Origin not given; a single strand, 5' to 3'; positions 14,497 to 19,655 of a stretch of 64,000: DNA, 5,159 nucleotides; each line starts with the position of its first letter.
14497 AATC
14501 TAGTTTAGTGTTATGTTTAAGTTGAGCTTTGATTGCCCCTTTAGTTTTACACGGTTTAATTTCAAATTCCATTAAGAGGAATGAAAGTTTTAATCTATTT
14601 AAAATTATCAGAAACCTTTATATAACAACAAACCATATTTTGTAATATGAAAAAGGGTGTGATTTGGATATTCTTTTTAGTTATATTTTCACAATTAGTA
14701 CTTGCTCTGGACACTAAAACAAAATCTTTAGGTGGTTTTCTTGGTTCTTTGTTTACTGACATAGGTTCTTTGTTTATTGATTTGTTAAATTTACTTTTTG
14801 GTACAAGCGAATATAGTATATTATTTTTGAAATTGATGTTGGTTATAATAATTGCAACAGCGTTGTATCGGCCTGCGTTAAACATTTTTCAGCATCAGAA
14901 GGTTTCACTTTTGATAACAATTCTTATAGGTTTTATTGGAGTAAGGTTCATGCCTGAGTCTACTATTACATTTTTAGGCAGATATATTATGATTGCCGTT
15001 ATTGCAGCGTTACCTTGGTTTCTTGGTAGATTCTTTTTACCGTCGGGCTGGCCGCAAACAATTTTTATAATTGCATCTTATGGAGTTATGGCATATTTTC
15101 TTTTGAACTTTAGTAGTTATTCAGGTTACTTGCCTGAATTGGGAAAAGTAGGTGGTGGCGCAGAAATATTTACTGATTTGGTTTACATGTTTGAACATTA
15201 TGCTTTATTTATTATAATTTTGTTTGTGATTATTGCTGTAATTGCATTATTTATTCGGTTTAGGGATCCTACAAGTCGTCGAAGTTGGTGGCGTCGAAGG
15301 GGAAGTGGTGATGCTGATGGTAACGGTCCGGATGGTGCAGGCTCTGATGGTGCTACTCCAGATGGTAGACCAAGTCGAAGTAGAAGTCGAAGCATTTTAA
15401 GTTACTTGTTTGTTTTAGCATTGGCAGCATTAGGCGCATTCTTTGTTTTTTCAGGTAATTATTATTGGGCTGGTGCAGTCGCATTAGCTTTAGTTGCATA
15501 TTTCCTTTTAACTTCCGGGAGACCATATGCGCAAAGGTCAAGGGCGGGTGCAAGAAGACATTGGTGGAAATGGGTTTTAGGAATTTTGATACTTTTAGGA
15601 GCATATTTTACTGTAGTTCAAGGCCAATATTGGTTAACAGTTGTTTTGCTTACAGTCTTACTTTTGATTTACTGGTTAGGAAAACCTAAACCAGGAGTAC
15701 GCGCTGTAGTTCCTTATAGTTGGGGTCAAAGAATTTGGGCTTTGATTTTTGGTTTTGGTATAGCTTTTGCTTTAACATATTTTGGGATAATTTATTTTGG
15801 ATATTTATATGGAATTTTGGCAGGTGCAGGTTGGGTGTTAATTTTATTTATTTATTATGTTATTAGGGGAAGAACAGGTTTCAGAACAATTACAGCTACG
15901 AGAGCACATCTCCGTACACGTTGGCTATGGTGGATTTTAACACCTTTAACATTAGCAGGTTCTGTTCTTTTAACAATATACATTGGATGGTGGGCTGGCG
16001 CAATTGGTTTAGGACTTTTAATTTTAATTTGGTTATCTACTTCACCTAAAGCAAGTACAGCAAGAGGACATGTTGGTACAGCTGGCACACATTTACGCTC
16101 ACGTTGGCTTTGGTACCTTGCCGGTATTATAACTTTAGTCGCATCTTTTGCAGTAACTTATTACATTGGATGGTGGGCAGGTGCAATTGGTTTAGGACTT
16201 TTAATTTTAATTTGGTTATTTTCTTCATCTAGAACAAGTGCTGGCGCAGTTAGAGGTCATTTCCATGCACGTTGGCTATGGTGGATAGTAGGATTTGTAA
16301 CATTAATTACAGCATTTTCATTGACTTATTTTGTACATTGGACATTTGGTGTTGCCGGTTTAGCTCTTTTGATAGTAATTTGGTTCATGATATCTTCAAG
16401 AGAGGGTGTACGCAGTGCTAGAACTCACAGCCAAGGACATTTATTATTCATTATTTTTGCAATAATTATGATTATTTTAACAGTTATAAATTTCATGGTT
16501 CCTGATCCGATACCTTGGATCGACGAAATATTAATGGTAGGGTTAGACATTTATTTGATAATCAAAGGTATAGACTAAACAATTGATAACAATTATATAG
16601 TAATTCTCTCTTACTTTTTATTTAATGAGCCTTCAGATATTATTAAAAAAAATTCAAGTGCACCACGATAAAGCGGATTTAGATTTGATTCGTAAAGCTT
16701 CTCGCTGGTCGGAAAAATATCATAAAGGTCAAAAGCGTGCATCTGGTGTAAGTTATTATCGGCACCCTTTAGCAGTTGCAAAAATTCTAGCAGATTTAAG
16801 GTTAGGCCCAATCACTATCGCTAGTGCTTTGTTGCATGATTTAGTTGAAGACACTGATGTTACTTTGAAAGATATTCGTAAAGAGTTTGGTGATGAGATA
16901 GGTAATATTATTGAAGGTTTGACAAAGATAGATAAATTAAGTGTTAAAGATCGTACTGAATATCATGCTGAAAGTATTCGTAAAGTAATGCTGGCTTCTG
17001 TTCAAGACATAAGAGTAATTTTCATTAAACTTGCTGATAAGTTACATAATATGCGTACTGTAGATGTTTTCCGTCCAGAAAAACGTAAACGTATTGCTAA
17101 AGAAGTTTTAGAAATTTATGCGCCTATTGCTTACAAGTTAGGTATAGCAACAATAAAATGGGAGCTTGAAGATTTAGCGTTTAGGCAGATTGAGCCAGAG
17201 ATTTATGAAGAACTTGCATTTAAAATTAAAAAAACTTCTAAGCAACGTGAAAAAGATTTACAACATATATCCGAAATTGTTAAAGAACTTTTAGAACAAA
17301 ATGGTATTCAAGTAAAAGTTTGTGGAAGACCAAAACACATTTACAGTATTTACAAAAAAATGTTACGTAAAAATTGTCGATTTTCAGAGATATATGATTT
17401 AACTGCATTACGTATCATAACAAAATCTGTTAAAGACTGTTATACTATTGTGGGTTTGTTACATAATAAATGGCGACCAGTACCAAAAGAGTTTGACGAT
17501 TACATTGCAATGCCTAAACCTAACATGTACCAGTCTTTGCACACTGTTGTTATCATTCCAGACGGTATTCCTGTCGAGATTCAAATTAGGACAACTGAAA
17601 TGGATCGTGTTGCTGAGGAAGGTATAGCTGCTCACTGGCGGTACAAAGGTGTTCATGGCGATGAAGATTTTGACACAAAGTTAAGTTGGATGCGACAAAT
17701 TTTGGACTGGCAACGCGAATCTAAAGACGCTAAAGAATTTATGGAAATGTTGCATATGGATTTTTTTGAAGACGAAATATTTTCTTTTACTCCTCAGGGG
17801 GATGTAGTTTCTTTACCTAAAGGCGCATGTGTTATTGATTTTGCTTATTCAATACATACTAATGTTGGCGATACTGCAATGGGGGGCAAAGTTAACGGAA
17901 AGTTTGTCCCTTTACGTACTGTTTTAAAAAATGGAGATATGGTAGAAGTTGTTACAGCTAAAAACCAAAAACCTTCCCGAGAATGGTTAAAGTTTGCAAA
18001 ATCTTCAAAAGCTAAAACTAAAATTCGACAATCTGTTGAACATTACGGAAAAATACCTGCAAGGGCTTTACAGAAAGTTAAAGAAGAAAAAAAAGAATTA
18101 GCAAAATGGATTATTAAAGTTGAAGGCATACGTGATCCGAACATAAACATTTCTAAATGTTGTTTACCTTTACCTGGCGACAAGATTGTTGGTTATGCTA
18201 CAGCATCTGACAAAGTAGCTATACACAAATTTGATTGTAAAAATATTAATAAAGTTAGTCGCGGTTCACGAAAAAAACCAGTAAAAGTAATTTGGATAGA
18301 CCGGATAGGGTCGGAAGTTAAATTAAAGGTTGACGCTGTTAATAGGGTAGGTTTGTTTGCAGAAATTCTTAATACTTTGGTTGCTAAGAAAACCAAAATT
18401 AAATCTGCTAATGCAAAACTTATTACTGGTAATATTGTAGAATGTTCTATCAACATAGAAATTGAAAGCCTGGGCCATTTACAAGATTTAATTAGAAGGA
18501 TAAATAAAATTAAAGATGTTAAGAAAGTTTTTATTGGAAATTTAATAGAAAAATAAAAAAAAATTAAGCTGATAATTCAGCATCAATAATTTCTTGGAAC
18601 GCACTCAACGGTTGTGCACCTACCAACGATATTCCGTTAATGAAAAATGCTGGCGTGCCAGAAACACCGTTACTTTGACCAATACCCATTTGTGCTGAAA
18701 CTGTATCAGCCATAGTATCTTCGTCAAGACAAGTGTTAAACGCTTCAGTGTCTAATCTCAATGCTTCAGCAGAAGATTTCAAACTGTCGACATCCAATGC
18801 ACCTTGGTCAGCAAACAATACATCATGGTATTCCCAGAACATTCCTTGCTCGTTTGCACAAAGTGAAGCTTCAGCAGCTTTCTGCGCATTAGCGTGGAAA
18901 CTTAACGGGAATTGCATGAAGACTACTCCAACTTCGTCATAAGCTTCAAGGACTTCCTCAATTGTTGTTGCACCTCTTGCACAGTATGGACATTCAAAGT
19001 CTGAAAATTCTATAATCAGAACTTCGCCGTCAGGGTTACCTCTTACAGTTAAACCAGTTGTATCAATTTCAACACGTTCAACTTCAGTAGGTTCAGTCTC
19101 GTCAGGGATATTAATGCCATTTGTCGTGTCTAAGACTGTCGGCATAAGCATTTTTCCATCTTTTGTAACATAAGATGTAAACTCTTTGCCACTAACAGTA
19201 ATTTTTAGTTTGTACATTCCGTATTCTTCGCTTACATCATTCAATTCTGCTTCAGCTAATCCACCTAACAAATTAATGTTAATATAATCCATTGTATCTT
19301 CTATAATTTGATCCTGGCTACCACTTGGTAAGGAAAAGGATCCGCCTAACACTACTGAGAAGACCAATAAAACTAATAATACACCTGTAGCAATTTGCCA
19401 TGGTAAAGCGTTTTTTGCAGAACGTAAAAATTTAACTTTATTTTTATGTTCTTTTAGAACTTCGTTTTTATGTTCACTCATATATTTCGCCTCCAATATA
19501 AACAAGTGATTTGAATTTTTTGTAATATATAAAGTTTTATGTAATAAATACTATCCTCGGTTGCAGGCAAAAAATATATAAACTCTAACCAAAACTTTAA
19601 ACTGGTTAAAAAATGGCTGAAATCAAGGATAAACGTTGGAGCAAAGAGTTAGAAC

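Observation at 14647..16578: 643-aa polytopic membrane protein composed of tandem Trp-rich two-helix repeats (RxRWLWW......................) with Arg/His-rich loops, encoded by near-identical DNA repeats of about 170-180 bp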

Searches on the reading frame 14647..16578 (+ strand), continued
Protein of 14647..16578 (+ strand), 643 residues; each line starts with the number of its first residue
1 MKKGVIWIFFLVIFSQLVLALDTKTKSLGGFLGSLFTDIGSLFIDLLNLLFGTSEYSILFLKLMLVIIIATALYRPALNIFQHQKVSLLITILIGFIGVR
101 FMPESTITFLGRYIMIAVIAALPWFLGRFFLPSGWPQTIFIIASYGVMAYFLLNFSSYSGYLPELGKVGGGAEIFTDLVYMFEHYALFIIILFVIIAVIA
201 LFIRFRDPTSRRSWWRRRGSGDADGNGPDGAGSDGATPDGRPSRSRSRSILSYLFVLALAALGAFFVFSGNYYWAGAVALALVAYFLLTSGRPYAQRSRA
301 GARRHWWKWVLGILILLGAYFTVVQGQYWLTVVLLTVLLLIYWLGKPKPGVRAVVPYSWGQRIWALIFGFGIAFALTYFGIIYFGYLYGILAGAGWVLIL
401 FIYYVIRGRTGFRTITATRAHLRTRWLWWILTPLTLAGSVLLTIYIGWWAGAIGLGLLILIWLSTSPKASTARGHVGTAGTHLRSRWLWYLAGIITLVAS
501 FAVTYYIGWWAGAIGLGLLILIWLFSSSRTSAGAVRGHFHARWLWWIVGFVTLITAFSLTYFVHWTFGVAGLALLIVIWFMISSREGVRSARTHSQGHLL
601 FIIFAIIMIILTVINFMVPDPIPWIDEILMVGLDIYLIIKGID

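Call 76: find_encoding_contigs(protein=P0010, flank=8000, max_places=2)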
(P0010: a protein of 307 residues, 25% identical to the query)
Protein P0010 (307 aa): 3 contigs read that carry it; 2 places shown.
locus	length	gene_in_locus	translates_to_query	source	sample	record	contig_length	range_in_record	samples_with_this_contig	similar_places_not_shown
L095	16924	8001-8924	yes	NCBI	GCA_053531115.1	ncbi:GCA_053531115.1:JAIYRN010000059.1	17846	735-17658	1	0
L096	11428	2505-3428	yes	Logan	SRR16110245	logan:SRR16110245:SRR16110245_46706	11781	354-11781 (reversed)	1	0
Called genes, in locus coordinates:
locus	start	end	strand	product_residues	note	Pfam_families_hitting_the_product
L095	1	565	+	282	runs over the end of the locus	PF01875:Memo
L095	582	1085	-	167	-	PF04307:YdjM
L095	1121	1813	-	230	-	-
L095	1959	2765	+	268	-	PF02163:Peptidase_M50 (weak)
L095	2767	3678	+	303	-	-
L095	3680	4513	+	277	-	-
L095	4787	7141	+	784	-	PF25384:Alsin_RLD (faint), PF25390:WD40_RLD, PF13540:RCC1_2, PF00415:RCC1, PF13540:RCC1_2 (weak), PF00415:RCC1 (weak), PF25390:WD40_RLD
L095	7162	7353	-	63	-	PF02597:ThiS, PF21965:SAMP2 (weak)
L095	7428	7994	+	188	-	-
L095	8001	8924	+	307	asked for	-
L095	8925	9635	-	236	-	PF00899:ThiF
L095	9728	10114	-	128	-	-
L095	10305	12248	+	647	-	PF13328:HD_4, PF01966:HD, PF04607:RelA_SpoT, PF02824:TGS, PF28438:RelA_RIS, PF13291:ACT_4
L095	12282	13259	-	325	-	PF03227:GILT (weak)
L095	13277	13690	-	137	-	-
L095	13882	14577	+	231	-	PF02754:CCG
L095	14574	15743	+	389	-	PF01565:FAD_binding_4, PF02913:FAD-oxidase_C (weak)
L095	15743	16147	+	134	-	PF00037:Fer4 (faint), PF12797:Fer4_2 (faint), PF12800:Fer4_4 (faint), PF12838:Fer4_7, PF13183:Fer4_8, PF13187:Fer4_9 (weak), PF13237:Fer4_10 (weak), PF13534:Fer4_17, +2 more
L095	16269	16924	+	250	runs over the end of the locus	-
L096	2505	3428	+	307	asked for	-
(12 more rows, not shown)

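Call 77: find_encoding_contigs(protein=P0013, flank=8000, max_places=2)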
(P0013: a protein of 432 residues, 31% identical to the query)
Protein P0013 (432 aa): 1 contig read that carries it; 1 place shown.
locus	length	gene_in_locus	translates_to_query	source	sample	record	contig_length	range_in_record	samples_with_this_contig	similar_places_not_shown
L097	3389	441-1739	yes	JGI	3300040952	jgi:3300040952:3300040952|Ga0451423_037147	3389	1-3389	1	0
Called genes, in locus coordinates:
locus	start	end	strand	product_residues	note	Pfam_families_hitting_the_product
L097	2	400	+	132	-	?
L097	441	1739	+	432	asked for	-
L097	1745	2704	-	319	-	PF00899:ThiF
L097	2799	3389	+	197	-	?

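Call 78: find_encoding_contigs(protein=P0011, flank=8000, max_places=2)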
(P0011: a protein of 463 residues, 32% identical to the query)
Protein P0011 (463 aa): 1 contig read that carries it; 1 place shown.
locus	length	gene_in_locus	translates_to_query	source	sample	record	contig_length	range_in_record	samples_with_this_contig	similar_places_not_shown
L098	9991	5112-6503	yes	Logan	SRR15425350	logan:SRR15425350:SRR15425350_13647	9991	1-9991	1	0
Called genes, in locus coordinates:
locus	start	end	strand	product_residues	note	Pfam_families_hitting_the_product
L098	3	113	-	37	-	?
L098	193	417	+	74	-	-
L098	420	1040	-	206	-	PF00827:Ribosomal_L15e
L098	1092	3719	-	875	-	-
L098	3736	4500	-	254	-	-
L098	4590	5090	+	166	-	-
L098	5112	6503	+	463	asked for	-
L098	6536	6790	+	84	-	-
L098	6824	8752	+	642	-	PF13328:HD_4, PF01966:HD, PF04607:RelA_SpoT, PF02824:TGS, PF28438:RelA_RIS, PF13291:ACT_4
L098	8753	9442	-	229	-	-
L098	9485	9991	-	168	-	?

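Call 80: find_encoding_contigs(protein=P0009, flank=6000, max_places=3)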
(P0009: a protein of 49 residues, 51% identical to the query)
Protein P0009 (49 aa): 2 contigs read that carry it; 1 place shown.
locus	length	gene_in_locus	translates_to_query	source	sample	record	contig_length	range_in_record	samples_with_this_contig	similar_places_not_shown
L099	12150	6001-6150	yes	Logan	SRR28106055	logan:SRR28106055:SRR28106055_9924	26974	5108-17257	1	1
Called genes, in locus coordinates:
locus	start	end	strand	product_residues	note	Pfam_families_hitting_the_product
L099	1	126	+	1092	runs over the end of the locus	PF13385:Laminin_G_3, PF02210:Laminin_G_2 (faint), PF13385:Laminin_G_3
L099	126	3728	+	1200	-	-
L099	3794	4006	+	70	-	-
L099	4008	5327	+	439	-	-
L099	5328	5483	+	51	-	-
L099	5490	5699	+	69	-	PF04070:DUF378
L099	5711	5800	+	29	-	-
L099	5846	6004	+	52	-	-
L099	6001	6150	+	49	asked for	-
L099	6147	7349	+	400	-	-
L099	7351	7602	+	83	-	-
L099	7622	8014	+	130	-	-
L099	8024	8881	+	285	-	-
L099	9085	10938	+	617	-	-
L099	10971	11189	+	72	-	-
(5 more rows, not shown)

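Call 87: search_protein_families(library=padloc, proteins=[window:14647-16578:+], max_evalue=0.01)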
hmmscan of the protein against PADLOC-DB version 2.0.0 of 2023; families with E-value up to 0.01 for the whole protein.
window:14647-16578:+ (643 aa): 0 families

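Call 88: search_protein_families(library=phrogs, proteins=[window:14647-16578:+, P0009], max_evalue=0.01)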
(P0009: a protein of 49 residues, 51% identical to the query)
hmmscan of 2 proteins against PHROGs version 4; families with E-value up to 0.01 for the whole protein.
window:14647-16578:+ (643 aa): 0 families

P0009 (49 aa): 0 families

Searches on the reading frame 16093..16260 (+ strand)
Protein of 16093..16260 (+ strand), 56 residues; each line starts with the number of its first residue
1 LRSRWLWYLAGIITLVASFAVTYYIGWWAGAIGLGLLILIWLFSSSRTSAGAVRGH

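Call 62: find_homologous_proteins(query=A6, max_evalue=0.01)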
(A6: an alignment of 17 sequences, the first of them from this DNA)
Query A6 (17 sequences): 3501 candidates shared short words with the query, none scored E <= 0.01.

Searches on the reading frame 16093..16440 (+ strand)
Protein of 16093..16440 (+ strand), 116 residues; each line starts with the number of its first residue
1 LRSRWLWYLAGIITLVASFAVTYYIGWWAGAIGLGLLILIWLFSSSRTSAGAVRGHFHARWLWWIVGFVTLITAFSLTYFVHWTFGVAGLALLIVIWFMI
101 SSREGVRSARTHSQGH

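Call 20: search_protein_families(library=pfam, proteins=[window:16093-16440:+], max_evalue=10)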
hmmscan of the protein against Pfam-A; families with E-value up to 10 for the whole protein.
seq(116 aa): 7 families
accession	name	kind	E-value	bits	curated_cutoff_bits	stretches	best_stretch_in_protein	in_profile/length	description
PF13630.11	SdpI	-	0.007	16.9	28.2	2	56-101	26-70/71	SdpI/YfhL protein family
PF15033.11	Kinocilin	-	0.079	13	27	1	12-48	28-64/123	Kinocilin protein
PF19529.4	DUF6057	-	0.081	12.2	29.8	1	6-103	49-144/569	Family of unknown function (DUF6057)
PF15202.11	Adipogenin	-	2.4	8.8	27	1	12-42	5-36/79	Adipogenin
PF15378.11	DUF4605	-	3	8.1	27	1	78-102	33-57/59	Domain of unknown function (DUF4605)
PF09586.16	YfhO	-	5.6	5.6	28.5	1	4-96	340-438/835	Bacterial membrane protein YfhO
PF13571.11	DUF4133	-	8.7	7.2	25.2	1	1-27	14-41/91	Domain of unknown function (DUF4133)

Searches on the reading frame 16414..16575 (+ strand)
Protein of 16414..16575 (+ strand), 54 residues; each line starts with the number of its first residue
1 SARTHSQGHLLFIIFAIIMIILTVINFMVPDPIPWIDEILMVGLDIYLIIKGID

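Call 20: search_protein_families(library=pfam, proteins=[window:16414-16575:+], max_evalue=10)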
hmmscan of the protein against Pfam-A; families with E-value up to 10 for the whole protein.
seq(54 aa): 2 families
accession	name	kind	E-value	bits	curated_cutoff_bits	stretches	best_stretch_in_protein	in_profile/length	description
PF19611.4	DUF6116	-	0.00012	22.4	27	1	22-46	17-40/50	Family of unknown function (DUF6116)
PF13239.11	2TM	-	0.15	12.6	24.8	1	12-52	17-55/79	2TM domain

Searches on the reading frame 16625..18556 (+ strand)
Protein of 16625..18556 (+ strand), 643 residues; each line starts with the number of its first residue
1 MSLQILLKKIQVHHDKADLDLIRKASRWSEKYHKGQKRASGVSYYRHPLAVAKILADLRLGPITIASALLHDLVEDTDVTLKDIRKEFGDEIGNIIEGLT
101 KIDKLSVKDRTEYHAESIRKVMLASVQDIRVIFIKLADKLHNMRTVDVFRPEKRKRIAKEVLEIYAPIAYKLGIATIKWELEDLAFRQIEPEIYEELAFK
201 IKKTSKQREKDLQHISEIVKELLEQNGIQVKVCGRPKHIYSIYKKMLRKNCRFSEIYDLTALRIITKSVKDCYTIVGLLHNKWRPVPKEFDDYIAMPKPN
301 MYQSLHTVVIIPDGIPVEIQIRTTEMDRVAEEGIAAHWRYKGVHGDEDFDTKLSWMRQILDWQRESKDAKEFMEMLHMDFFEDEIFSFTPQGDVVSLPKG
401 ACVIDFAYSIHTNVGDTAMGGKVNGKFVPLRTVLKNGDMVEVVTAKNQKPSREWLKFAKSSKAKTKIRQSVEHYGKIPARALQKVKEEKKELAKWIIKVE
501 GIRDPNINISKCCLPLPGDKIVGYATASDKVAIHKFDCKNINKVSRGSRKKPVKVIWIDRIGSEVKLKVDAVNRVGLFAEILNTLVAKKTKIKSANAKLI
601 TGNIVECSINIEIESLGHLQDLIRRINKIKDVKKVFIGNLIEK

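Call 6: search_protein_families(library=pfam, proteins=[window:16625-18556:+], max_evalue=1)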
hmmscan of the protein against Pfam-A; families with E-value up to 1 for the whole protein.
window:16625-18556:+ (643 aa): 12 families
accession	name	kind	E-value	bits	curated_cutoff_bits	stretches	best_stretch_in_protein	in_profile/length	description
PF04607.23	RelA_SpoT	-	3.2e-43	147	27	1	234-341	1-109/113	Region found in RelA / SpoT proteins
PF13328.12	HD_4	-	1.1e-42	145.9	27.2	1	25-174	1-155/156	HD domain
PF02824.27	TGS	-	1.4e-21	76.7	22.2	1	386-444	2-60/60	TGS domain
PF13291.12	ACT_4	-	1e-12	49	27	1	564-635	6-78/80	ACT domain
PF01966.28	HD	-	1.6e-09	38.5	22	1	44-143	1-116/116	HD domain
PF19296.4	RelA_AH_RIS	-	0.0027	18.3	23.8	1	434-541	73-175/185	RelA/SpoT, AH and RIS domains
PF02597.26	ThiS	-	0.017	16.1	22.5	1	423-445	47-72/76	ThiS family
PF05331.17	DUF742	-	0.03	14.6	27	1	40-83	47-89/114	Protein of unknown function (DUF742)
PF13763.11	DUF4167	-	0.067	13.9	25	1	209-248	8-47/78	Domain of unknown function (DUF4167)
PF01842.31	ACT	-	0.1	12.8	27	1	567-625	3-63/66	ACT domain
PF06207.16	DUF1002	-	0.12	12.4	26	1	152-250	126-207/220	Protein of unknown function (DUF1002)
PF20277.3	CTD11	-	0.87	10.6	27.7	0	211-272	62-121/138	C-terminal domain 11 of the ABC-three component (ABC-3C) systems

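Call 49: find_related_loci(query=A3, collection=metagenome_contigs, flank=5000)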
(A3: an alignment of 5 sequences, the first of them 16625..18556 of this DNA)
Query A3 (643 aa) in metagenome_contigs; peptide patterns used: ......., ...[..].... (x = any residue, [..] = any of these).
600 stretches matched a pattern (row limit reached: there are more); 586 encode a relative of the query (tblastn E <= 1e-3); the best 80 are kept; 80 distinct loci.
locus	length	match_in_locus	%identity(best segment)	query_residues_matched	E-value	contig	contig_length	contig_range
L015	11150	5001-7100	39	6-635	3e-163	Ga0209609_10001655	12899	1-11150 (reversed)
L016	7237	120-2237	40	6-635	3e-163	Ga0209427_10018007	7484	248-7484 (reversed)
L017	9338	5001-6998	41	3-636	4e-162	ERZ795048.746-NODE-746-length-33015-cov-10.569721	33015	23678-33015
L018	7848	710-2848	39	3-638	2e-161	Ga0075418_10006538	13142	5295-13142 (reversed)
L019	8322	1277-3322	40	33-636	9e-161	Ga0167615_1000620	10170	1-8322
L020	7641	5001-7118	52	6-635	1e-160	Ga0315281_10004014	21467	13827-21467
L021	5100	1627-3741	39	6-634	4e-163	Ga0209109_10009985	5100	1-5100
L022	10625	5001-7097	49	7-635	2e-159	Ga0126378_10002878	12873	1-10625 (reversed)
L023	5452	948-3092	52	6-635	7e-162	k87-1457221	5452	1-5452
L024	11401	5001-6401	50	3-468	2e-159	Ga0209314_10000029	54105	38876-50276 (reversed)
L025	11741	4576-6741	48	3-636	8e-159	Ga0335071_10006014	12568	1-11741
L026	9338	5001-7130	37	1-635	5e-158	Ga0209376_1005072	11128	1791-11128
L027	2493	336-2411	40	18-632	4e-169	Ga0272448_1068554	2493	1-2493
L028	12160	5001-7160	48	3-636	4e-158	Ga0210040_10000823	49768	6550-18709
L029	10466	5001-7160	49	2-636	4e-158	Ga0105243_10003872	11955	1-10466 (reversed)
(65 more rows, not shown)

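Call 87: search_protein_families(library=padloc, proteins=[window:16625-18556:+], max_evalue=0.01)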
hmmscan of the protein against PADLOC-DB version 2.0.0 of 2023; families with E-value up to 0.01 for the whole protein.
window:16625-18556:+ (643 aa): 1 family
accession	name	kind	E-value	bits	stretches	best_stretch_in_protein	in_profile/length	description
PDLC04999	PDC-S33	-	5.8e-15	53.6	1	207-324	43-169/349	-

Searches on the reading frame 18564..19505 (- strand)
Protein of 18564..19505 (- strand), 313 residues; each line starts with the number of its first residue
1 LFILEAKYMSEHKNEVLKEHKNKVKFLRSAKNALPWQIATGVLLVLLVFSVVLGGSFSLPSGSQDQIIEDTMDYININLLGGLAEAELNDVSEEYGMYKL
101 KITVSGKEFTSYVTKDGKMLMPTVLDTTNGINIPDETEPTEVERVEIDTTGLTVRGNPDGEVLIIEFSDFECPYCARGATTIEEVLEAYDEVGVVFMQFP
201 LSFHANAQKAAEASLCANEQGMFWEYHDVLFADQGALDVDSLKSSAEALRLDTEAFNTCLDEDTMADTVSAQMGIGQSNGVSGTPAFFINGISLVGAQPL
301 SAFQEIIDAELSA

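Call 6: search_protein_families(library=pfam, proteins=[window:18564-19505:-], max_evalue=1)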
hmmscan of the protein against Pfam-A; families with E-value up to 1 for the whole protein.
window:18564-19505:- (313 aa): 4 families
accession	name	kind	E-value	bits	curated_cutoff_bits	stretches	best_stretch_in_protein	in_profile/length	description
PF13462.12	Thioredoxin_4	-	1.1e-24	87.9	23.2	1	153-309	6-165/165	Thioredoxin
PF01323.26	DSBA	-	9.2e-22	78.2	25.6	1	164-307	2-190/191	DSBA-like thioredoxin domain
PF13098.12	Thioredoxin_2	-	1.8e-05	25.4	27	1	159-304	4-101/104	Thioredoxin-like domain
PF13192.12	Thioredoxin_3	-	0.16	12.5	24.8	0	274-299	41-66/76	Thioredoxin domain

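Call 87: search_protein_families(library=padloc, proteins=[window:18564-19505:-], max_evalue=0.01)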
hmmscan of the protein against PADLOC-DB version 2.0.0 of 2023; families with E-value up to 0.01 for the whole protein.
window:18564-19505:- (313 aa): 0 families
